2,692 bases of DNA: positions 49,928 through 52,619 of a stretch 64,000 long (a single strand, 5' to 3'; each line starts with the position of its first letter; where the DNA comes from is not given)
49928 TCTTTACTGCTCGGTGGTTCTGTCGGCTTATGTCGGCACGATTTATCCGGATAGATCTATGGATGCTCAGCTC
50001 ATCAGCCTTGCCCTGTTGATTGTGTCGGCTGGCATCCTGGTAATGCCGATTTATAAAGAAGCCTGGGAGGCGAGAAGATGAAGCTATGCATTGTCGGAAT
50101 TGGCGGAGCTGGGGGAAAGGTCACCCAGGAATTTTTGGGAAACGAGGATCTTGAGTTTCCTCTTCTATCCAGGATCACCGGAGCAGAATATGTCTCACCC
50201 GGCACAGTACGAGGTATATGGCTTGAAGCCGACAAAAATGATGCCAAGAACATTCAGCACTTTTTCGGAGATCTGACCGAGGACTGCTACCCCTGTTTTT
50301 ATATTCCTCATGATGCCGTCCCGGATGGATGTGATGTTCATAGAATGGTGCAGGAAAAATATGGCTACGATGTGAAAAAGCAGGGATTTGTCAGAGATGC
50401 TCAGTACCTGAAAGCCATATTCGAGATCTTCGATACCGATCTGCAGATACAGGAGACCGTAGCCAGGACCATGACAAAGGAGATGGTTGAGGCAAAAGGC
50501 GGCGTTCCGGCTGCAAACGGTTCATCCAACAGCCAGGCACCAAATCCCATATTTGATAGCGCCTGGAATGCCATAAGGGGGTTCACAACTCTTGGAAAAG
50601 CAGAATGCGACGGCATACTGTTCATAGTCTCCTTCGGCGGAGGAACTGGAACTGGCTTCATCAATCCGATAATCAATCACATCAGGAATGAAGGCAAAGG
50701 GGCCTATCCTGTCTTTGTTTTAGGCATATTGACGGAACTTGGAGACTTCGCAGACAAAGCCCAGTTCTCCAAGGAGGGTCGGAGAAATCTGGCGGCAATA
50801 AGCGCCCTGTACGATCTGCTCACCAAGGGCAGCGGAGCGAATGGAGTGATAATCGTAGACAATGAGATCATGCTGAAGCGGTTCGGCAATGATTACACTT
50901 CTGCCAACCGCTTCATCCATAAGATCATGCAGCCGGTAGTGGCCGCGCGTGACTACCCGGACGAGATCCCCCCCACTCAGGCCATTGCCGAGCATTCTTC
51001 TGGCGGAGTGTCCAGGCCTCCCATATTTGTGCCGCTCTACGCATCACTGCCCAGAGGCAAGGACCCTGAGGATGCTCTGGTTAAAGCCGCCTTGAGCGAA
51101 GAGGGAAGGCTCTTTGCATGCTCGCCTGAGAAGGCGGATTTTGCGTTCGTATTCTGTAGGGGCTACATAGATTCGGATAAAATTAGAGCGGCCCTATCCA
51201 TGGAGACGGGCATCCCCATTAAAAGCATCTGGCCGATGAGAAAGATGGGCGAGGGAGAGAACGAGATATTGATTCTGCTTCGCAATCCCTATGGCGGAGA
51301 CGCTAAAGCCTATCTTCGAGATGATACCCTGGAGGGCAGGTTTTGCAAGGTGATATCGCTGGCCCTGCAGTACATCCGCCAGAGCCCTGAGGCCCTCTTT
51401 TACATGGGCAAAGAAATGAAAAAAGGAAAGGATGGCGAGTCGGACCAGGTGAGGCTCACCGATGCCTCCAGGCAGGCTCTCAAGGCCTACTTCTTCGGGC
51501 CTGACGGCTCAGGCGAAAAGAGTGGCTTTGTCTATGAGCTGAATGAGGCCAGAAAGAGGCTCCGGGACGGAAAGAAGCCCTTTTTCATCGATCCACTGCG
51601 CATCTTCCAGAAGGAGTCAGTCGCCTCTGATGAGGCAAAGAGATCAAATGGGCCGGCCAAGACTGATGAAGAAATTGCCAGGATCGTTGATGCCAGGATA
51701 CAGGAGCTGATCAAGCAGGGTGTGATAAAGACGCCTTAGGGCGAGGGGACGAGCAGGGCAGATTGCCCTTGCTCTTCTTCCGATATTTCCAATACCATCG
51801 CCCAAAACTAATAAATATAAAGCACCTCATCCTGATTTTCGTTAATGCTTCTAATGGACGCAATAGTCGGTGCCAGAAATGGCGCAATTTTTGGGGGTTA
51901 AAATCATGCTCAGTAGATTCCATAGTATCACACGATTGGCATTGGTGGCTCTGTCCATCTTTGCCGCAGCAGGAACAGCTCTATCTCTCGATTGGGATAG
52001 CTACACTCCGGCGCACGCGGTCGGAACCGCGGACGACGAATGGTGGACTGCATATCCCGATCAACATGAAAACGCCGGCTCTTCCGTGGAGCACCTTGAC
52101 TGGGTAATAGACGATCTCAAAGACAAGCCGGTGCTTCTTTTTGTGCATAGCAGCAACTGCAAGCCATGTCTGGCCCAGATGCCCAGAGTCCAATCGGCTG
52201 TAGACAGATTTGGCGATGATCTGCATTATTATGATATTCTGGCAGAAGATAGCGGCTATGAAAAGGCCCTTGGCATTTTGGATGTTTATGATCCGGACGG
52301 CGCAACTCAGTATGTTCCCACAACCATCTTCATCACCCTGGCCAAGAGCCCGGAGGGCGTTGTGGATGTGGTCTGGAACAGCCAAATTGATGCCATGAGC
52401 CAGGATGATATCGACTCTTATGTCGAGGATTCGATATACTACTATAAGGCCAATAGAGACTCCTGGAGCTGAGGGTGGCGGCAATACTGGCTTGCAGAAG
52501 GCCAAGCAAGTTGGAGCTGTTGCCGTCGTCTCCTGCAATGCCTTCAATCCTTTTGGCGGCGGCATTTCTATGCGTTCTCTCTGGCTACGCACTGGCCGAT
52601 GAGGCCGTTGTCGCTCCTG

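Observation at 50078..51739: Tubulin-superfamily protein with tubulin-like rather than FtsZ-like spacing, no recognisable T7 catalytic loop, and a ~250-aa novel C-terminal half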

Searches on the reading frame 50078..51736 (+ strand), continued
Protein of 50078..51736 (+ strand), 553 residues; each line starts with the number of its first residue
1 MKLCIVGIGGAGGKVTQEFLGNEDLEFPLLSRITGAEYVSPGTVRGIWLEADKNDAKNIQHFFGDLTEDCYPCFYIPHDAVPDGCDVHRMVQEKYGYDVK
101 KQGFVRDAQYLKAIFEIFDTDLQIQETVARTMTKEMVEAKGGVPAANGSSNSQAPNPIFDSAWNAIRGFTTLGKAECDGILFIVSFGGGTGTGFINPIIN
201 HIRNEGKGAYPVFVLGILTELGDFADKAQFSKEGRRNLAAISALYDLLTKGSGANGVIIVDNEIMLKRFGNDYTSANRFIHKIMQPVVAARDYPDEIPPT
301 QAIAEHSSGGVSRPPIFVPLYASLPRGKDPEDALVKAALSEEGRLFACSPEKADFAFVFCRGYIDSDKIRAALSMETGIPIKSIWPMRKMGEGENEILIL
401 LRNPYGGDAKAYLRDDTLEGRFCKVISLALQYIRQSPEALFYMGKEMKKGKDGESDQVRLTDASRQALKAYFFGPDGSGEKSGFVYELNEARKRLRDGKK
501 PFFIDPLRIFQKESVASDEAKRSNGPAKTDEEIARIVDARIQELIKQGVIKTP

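Call 57: find_encoding_contigs(protein=P0157, flank=8000, max_places=2)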
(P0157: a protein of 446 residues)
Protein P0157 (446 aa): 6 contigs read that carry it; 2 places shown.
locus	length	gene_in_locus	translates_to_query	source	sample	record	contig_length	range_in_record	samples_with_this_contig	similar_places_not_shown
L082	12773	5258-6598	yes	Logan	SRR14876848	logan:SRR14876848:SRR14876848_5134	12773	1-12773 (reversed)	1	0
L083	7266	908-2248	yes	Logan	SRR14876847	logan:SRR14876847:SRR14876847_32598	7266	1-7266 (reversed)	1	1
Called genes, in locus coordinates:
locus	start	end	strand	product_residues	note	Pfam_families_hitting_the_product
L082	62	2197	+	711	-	PF00092:VWA, PF18204:PGF-CTERM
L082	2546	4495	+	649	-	-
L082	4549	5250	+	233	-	-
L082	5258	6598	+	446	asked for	PF00091:Tubulin (faint)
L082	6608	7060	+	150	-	PF00091:Tubulin (weak)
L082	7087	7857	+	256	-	-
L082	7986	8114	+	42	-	-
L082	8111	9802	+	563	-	-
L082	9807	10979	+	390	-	-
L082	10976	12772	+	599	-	?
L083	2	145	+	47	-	?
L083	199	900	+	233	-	-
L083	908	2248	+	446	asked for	PF00091:Tubulin (faint)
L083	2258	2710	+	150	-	PF00091:Tubulin (weak)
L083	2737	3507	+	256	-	-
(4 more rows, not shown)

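Call 58: find_encoding_contigs(protein=P0239, flank=8000, max_places=2)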
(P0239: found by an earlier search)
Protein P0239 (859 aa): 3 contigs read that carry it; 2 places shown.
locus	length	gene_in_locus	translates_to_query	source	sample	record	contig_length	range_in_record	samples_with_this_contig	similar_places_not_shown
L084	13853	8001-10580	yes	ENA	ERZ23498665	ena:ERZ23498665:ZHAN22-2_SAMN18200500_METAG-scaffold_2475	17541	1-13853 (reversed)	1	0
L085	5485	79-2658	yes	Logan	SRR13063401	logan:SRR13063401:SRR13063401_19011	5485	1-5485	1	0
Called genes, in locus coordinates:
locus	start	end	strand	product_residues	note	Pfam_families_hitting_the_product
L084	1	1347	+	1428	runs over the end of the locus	-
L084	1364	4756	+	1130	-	-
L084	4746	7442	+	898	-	-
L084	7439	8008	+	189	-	-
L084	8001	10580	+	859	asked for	PF00091:Tubulin (weak)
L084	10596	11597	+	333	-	PF00515:TPR_1 (weak), PF13414:TPR_11 (weak), PF07719:TPR_2 (weak), PF13181:TPR_8 (weak)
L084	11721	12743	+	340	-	-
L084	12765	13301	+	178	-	-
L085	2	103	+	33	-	?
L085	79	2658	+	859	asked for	PF00091:Tubulin (weak)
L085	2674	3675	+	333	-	PF00515:TPR_1 (weak), PF13414:TPR_11 (weak), PF07719:TPR_2 (weak), PF13181:TPR_8 (weak)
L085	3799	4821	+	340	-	-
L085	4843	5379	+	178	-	-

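Call 63: find_encoding_contigs(protein=P0122, flank=8000, max_places=3)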
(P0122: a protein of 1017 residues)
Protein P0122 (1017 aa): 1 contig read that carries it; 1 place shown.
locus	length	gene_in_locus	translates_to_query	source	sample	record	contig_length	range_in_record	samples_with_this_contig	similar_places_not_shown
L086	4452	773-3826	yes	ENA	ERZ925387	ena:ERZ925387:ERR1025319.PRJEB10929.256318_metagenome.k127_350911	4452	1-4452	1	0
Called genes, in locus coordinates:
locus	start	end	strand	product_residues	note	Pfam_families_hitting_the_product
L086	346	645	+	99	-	PF08827:DUF1805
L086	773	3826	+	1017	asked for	PF07693:KAP_NTPase, PF00091:Tubulin (faint)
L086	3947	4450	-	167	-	?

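Call 64: find_encoding_contigs(protein=P0130, flank=8000, max_places=3)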
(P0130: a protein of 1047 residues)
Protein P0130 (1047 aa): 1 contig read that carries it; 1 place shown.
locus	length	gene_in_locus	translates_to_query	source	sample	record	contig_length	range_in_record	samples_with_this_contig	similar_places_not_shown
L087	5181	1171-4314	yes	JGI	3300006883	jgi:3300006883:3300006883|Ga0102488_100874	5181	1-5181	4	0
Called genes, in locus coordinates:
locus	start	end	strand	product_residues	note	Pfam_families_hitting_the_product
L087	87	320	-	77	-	PF07927:HicA_toxin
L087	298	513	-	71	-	PF15919:HicB_lk_antitox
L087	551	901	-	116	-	PF01909:NTP_transf_2, PF18765:Polbeta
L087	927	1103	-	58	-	PF15919:HicB_lk_antitox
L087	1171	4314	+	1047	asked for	PF13271:DUF4062, PF00931:NB-ARC, PF21296:WHD_APAF1 (faint), PF00091:Tubulin (faint)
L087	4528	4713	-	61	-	-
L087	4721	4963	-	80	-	PF15731:MqsA_antitoxin (weak)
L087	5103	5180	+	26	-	?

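Call 65: search_protein_families(library=padloc, proteins=[window:50078-51736:+, P0130, P0122, P0123], max_evalue=0.01)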
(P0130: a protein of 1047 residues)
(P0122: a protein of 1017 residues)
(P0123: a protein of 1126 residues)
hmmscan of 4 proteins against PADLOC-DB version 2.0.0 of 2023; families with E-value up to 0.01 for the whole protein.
window:50078-51736:+ (553 aa): 0 families

P0130 (1047 aa): 0 families

P0122 (1017 aa): 7 families
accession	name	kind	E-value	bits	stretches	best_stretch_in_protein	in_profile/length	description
PDLC02209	QatA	-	4.1e-57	192.2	3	29-145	16-133/646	-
PDLC04959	PDC-S20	-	3.6e-41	140.2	1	18-276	13-271/464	-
PDLC02210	QatA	-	7.9e-37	125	3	163-263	181-280/593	-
PDLC02361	PifA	-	1.3e-22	78.2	1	10-265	3-258/720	PifA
PDLC04956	PDC-S20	-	5e-20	70.3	1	39-434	26-423/450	-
PDLC04958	PDC-S20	-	2e-17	61.6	1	46-392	29-378/458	-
PDLC04957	PDC-S20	-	4.9e-17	60.5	1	48-261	33-256/446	-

P0123 (1126 aa): 1 family
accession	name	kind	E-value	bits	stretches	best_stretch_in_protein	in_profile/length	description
PDLC02988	chat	-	1.5e-13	48.7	1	6-166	12-153/455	-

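Call 66: search_protein_families(library=phrogs, proteins=[window:50078-51736:+], max_evalue=0.01)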
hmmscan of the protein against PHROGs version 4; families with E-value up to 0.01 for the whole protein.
window:50078-51736:+ (553 aa): 0 families

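Call 81: fold_search(model_id=the predicted structure, library=viral)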
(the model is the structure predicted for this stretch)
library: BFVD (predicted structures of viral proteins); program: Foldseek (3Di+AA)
matches with E <= 10: 178; with E <= 0.001: 9
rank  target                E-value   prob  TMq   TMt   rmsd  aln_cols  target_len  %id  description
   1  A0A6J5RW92            1.1e-09  1.00  0.44  0.52   9.4       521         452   12  FtsZ Cell division GTPase [uncultured Caudovirales phage]
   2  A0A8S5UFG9            1.8e-09  1.00  0.43  0.58   9.5       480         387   12  Cell division protein [Myoviridae sp. ctcyQ27]
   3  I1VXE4                1.4e-05  1.00  0.36  0.58   9.0       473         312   10  (no name in the UniProt tables at hand)
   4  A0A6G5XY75            5.0e-05  1.00  0.30  0.44   9.7       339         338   10  (no name in the UniProt tables at hand)
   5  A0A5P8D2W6            5.3e-05  1.00  0.35  0.54   8.7       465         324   11  (no name in the UniProt tables at hand)
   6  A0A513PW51            9.6e-05  1.00  0.35  0.54   8.1       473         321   13  Uncharacterized protein [Vibrio phage 2 TSL-2019]
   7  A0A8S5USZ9            2.1e-04  1.00  0.39  0.57   7.5       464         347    8  Tubulin [Myoviridae sp. ctijX18]
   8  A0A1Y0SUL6            3.0e-04  1.00  0.34  0.50  10.3       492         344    6  PhuZ [Pseudomonas phage Noxifer]
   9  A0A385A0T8            9.4e-04  1.00  0.32  0.49   9.3       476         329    9  (no name in the UniProt tables at hand)
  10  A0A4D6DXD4            1.2e-03  1.00  0.28  0.44  10.4       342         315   12  Putative tubulin-like protein [Edwardsiella phage pEt-SU]
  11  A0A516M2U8            2.6e-02  0.96  0.11  0.34   5.5       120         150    9  (no name in the UniProt tables at hand)
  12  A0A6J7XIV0            2.9e-02  0.87  0.11  0.37   7.3       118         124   14  Crossover junction endodeoxyribonuclease, RusA-like [uncultured Caudovirales phage]
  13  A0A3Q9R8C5            3.0e-02  0.72  0.11  0.34  13.0       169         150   14  (no name in the UniProt tables at hand)
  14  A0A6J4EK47            4.5e-02  0.84  0.11  0.33   9.9       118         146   10  (no name in the UniProt tables at hand)
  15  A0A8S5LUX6            5.5e-02  0.54  0.22  0.22   8.7       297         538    9  Uncharacterized protein [Siphoviridae sp. ctMaD24]
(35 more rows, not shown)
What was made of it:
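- On TubZ / PhuZ (plasmid and phage tubulins): In BFVD, PhuZ matches at E=3e-4 and phage FtsZ-like proteins at 1e-9, both weaker than tubulin and CetZ (call 81).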

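Call 87: find_encoding_contigs(protein=P0163, flank=8000, max_places=2)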
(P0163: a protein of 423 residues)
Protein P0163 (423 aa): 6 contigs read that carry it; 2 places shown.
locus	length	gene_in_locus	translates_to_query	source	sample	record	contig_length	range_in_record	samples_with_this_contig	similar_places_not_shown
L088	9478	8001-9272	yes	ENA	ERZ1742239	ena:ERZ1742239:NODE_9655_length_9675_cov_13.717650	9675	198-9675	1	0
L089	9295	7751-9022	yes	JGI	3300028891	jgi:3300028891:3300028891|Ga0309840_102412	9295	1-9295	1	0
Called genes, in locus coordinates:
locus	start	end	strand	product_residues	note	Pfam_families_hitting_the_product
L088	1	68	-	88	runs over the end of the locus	?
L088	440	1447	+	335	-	-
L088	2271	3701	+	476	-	-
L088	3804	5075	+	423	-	-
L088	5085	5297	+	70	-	-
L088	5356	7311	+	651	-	-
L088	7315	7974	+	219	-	-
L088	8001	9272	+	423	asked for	PF00091:Tubulin (weak)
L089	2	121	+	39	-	?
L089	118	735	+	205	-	-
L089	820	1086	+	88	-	-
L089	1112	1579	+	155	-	PF01609:DDE_Tnp_1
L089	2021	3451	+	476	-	-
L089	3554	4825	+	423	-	-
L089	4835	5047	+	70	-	-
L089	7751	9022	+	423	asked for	PF00091:Tubulin (weak)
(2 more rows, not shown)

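Call 88: find_encoding_contigs(protein=P0165, flank=8000, max_places=2)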
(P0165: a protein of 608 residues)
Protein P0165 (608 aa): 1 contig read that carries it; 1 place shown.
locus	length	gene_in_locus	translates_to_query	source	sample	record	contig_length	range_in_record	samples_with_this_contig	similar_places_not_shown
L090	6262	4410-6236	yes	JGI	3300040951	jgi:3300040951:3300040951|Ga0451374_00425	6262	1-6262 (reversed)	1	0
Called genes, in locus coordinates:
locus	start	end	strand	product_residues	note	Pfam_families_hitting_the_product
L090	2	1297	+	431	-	?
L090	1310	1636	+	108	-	-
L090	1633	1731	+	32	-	-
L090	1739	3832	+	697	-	-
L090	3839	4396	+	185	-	-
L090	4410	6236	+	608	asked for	PF00091:Tubulin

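Call 89: find_encoding_contigs(protein=P0243, flank=8000, max_places=2)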
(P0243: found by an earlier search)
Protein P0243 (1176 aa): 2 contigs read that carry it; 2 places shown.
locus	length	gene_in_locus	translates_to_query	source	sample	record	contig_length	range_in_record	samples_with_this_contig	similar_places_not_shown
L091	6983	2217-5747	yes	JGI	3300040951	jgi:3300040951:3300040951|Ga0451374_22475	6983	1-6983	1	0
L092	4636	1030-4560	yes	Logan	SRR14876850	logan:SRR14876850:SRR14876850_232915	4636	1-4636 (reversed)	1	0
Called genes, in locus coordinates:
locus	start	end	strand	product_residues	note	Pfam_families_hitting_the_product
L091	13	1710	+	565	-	-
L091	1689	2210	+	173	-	-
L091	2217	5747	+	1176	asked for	PF00091:Tubulin (weak)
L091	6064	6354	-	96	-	-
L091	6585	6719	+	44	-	-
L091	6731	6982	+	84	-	?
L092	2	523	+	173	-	?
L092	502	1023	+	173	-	-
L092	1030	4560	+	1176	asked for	PF00091:Tubulin (weak)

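Call 95: find_homologous_proteins(query=A5, max_evalue=0.00001)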
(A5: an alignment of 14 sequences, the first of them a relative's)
Query A5 (14 sequences) (608 aa, profile of the alignment): 35 proteins with E <= 0.00001 among 8000 candidates.
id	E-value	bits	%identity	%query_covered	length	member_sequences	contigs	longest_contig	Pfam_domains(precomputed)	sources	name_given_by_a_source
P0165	2.3e-180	619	100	100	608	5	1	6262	PF00091.32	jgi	jgi:cell division GTPase FtsZ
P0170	1.7e-170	587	52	99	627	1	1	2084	PF00091.32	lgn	-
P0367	1.9e-151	524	61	99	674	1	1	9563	PF00091.32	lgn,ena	-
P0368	3.8e-149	516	61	90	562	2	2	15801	PF00091.32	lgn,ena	-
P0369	2.0e-148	514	59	86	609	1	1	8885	PF00091.32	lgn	-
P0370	4.3e-147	509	64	99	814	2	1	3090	PF00091.32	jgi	jgi:cell division GTPase FtsZ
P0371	5.7e-147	509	58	90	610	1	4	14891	PF00091.32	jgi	jgi:hypothetical protein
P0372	2.3e-145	504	57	90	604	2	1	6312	PF00091.32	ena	-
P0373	1.5e-144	501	62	90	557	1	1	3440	PF00091.32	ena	-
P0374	1.2e-133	465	39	93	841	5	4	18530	PF00091.32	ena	-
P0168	5.1e-126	440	47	93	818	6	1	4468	PF00091.32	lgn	-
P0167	3.0e-124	434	48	96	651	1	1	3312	PF00091.32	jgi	jgi:cell division GTPase FtsZ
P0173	4.9e-124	433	66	57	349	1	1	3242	PF00091.32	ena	-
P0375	5.0e-121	423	50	81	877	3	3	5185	PF00091.32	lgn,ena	-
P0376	6.0e-115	403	46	93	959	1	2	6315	-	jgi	jgi:hypothetical protein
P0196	1.0e-108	383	38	37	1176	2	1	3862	PF00091.32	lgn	-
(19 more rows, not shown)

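Call 96: find_encoding_contigs(protein=P0374, flank=10000, max_places=1)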
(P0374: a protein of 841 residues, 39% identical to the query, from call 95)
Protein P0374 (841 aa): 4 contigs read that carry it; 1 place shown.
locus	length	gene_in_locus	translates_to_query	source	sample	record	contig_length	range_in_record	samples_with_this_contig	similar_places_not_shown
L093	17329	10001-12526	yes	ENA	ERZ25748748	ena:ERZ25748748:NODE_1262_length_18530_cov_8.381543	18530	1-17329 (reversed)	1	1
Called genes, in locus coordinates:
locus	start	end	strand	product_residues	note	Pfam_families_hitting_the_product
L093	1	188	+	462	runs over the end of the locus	?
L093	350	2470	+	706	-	-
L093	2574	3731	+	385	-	-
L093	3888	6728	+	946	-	PF13620:CarboxypepD_reg (faint), PF17802:SpaA (faint), PF17210:SdrD_B (weak), PF00092:VWA (weak), PF13519:VWA_2, PF18204:PGF-CTERM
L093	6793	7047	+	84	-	-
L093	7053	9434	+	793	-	-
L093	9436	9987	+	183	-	-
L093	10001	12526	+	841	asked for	PF00091:Tubulin (faint)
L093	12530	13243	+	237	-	PF00515:TPR_1 (faint)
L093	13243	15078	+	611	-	-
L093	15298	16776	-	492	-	PF10011:DUF2254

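Call 97: find_encoding_contigs(protein=P0368, flank=10000, max_places=1)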
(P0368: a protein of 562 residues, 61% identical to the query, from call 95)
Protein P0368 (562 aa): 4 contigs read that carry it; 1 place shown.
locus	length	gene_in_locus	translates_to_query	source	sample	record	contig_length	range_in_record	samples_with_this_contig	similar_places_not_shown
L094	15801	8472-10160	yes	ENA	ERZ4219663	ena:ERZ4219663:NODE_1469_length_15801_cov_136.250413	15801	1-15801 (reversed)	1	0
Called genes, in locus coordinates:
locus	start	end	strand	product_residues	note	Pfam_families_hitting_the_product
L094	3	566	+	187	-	?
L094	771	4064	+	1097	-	-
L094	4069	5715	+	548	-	-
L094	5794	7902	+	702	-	-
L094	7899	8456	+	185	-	-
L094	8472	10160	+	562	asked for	PF00091:Tubulin (weak)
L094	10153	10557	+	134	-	-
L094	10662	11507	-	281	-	-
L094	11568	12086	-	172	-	-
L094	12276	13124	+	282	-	-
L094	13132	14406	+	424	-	-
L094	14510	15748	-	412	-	PF00665:rve (faint), PF13683:rve_3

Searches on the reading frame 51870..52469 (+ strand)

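Call 4: search_protein_families(library=pfam, proteins=[window:51870-52469:+], max_evalue=0.01)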
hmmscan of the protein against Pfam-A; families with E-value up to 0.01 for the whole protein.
window:51870-52469:+ (200 aa): 2 families
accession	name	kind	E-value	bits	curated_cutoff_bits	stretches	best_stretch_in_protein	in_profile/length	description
PF00578.27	AhpC-TSA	-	0.00034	21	26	1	80-116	20-57/124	AhpC/TSA family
PF13905.12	Thioredoxin_8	-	0.0034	18.1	27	1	86-115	2-31/94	Thioredoxin-like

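Call 7: search_protein_families(library=ncbifam, proteins=[window:51870-52469:+], max_evalue=0.01)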
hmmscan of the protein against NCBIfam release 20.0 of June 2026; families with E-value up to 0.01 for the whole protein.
window:51870-52469:+ (200 aa): 2 families
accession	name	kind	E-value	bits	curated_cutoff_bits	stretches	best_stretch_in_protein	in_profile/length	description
NF047697.1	ThioredTrxAClost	equivalog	0.00046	20.3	140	1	85-123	17-55/105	thioredoxin TrxA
NF002854.0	PRK03147.1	subfamily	0.004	17.1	170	0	74-116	51-93/176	thiol-disulfide oxidoreductase ResA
